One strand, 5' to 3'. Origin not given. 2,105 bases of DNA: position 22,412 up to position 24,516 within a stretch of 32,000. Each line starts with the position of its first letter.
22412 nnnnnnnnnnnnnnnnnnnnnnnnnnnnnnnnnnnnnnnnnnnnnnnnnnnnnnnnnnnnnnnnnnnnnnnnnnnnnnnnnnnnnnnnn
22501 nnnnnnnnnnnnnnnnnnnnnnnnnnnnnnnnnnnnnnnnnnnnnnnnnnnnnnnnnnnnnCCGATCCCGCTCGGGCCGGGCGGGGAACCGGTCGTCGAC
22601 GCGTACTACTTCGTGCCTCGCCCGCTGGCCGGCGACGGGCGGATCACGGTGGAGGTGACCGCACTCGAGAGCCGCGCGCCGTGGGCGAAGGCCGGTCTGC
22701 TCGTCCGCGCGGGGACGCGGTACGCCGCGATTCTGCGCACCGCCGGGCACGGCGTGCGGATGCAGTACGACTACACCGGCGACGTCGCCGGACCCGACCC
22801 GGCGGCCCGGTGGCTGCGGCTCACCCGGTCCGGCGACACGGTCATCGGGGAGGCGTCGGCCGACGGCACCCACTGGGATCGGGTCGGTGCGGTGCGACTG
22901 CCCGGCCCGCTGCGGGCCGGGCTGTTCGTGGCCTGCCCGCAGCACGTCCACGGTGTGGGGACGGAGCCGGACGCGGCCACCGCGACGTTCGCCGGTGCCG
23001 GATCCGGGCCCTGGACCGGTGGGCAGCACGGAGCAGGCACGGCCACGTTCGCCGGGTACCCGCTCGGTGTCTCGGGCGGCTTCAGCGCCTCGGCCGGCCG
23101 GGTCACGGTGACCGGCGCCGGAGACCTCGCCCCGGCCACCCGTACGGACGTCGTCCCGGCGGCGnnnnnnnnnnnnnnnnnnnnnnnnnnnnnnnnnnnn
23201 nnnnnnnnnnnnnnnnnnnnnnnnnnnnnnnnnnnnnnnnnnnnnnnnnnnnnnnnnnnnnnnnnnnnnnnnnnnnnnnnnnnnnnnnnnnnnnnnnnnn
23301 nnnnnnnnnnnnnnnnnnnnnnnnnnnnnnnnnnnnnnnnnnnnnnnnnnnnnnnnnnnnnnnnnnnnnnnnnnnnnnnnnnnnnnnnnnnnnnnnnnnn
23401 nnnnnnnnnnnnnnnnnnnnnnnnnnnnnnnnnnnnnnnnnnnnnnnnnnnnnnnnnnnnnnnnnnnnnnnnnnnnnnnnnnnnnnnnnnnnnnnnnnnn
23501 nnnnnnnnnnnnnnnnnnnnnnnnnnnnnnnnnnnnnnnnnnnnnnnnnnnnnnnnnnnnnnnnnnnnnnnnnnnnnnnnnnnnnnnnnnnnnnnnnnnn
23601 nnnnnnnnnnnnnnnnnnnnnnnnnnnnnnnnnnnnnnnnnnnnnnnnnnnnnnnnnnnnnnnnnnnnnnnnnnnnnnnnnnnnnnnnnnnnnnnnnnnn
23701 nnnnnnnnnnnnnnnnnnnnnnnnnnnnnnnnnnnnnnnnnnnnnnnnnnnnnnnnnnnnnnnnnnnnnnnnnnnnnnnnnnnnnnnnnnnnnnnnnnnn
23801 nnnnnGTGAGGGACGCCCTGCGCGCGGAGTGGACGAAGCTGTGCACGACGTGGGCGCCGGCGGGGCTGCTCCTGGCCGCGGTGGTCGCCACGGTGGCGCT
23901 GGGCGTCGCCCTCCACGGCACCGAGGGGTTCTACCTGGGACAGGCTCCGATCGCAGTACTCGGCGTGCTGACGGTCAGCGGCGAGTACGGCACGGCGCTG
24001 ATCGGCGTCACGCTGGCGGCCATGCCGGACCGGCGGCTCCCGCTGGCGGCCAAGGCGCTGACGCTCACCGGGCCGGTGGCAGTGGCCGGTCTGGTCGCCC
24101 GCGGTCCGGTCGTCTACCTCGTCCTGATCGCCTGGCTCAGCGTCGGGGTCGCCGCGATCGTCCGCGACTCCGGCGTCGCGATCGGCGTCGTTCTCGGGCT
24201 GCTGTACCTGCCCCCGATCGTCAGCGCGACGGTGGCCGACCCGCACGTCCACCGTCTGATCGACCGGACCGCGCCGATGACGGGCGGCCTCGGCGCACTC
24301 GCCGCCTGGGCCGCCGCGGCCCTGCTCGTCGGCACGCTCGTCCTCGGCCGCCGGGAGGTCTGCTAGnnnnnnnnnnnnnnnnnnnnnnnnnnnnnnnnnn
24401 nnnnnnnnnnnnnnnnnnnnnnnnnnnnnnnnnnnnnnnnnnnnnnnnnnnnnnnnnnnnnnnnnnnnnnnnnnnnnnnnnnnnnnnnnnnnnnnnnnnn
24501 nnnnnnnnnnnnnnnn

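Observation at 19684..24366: A second VanS/VanR-like two-component system lies divergent from an ABC-2 exporter with an extracellular lectin-fold domain: a candidate Bce-like sensing and detoxification module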

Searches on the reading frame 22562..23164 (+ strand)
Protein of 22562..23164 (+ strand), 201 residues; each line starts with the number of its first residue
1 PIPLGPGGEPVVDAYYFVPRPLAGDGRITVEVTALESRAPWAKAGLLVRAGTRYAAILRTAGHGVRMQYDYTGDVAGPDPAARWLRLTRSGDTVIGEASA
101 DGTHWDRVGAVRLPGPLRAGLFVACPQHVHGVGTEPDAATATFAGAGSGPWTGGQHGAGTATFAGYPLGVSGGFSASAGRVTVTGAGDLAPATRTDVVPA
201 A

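Call 58: search_protein_representatives(protein=window:22562-23164:+)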
Query: 201 residues. Proteins with E-value up to 0.001 (for the whole library): 4467; up to 1e-10: 1202; up to 1e-30: 76. The best 150 are listed.
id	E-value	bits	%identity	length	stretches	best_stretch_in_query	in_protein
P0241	4.8e-97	340.3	39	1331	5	12-173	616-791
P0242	6.4e-93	326.8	39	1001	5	11-185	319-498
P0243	6.0e-72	258.3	41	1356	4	13-188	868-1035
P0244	8.5e-65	234.9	37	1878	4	11-123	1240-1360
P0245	1.0e-59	218.3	35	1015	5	12-176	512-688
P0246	2.6e-54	200.6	37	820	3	12-187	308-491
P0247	1.3e-50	188.5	39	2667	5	12-131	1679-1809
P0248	8.0e-50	186.0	41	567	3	13-120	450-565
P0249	7.1e-49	182.9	36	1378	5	12-145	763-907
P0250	8.5e-49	182.6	39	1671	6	12-143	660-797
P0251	9.3e-48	179.2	41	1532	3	12-125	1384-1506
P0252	4.5e-44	167.2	33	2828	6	11-193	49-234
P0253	4.7e-44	167.1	59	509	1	1-196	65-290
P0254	1.2e-43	165.8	41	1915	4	11-162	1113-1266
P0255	1.4e-43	165.5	35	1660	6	12-132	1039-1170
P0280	4.4e-34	134.5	35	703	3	10-187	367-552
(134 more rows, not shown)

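Call 59: search_protein_families(library=pfam, proteins=[P0241, P0242, P0243, P0245, P0246, P0248, P0280], max_evalue=0.001)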
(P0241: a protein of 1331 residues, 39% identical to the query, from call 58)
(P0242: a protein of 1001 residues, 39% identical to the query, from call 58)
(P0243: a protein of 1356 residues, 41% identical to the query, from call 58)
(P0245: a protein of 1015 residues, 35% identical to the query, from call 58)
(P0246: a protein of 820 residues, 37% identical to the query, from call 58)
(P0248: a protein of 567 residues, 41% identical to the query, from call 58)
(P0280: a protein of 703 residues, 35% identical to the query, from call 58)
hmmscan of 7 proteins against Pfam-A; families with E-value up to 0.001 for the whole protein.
P0241 (1331 aa): 6 families
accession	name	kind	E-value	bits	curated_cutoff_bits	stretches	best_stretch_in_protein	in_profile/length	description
PF07081.18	DUF1349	-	8.2e-38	130.3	32.4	5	425-572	22-178/179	Protein of unknown function (DUF1349)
PF09118.17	GO-like_E_set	-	6.4e-23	81.4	25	1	58-151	1-100/100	Galactose oxidase-like, Early set domain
PF13385.13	Laminin_G_3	-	3.3e-14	53.7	27.6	1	291-383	63-150/151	Concanavalin A-like lectin/glucanases superfamily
PF05402.18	PqqD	-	6e-10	39.8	23.4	0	417-435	10-28/67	Coenzyme PQQ synthesis protein D (PqqD)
PF02210.31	Laminin_G_2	-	1e-06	29.6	22.9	1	292-373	37-123/126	Laminin G domain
PF00054.30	Laminin_G_1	-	0.0002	22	24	1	291-377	37-129/131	Laminin G domain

P0242 (1001 aa): 4 families
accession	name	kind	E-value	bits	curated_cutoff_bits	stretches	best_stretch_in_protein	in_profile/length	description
PF07081.18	DUF1349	-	1.8e-35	122.6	32.4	5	748-813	114-178/179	Protein of unknown function (DUF1349)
PF17851.8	GH43_C2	-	5.5e-10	39.7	22.7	0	745-810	123-201/203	Beta xylosidase C-terminal Concanavalin A-like domain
PF03459.23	TOBE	-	0.00046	20.8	22.3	0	682-704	22-44/64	TOBE domain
PF12266.13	DUF3613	-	0.00057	20.3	25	0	393-407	16-30/66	Protein of unknown function (DUF3613)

P0243 (1356 aa): 4 families
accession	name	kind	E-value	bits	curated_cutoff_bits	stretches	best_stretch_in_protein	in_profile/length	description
PF07995.17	GSDH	-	6e-55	187.3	25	1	43-356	1-322/332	Glucose / Sorbosone dehydrogenase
PF07081.18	DUF1349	-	1.8e-29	103.1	32.4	4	892-996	74-177/179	Protein of unknown function (DUF1349)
PF18911.6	PKD_4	-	1.2e-17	64.2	27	1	374-456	3-85/85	PKD domain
PF00801.26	PKD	-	5.7e-14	52.3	23.5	1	388-456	13-80/80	PKD domain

P0245 (1015 aa): 1 family
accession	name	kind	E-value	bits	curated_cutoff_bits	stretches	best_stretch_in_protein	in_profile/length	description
PF07081.18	DUF1349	-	2.7e-23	83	32.4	1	882-1014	43-177/179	Protein of unknown function (DUF1349)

P0246 (820 aa): 3 families
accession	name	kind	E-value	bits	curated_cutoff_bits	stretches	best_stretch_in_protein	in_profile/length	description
PF07081.18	DUF1349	-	1.7e-24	86.9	32.4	3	567-629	116-177/179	Protein of unknown function (DUF1349)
PF17851.8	GH43_C2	-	5.6e-05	23.4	22.7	0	750-812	129-202/203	Beta xylosidase C-terminal Concanavalin A-like domain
PF22054.2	BVU_2266-like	-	0.00036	20.4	27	0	592-624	27-60/237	BVU_2266-like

P0248 (567 aa): 1 family
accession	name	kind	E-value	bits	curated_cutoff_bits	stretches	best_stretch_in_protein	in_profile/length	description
PF07081.18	DUF1349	-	3.9e-18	66.2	32.4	3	154-217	116-178/179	Protein of unknown function (DUF1349)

P0280 (703 aa): 3 families
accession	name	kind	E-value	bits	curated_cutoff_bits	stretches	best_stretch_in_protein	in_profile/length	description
PF07081.18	DUF1349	-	1.4e-16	61.1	32.4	1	370-512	37-177/179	Protein of unknown function (DUF1349)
PF00041.27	fn3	-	1.8e-07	31.7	25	1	241-324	2-83/84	Fibronectin type III domain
PF14312.12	FG-GAP_2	-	0.0004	21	23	1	1-47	4-49/49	FG-GAP repeat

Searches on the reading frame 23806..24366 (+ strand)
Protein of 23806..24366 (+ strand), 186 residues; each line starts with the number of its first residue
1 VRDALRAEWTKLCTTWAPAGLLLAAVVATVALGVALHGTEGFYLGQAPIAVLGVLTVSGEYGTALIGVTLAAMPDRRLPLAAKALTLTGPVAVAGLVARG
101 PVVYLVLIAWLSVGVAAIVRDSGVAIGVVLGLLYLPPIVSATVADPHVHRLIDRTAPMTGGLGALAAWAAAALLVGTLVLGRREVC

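Call 8: search_protein_families(library=pfam, proteins=[window:23806-24366:+], max_evalue=0.01)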
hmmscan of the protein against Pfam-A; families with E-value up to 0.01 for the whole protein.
window:23806-24366:+ (186 aa): 0 families

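Call 9: search_protein_families(library=ncbifam, proteins=[window:23806-24366:+], max_evalue=0.001)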
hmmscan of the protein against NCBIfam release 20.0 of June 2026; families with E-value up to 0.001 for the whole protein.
window:23806-24366:+ (186 aa): 0 families
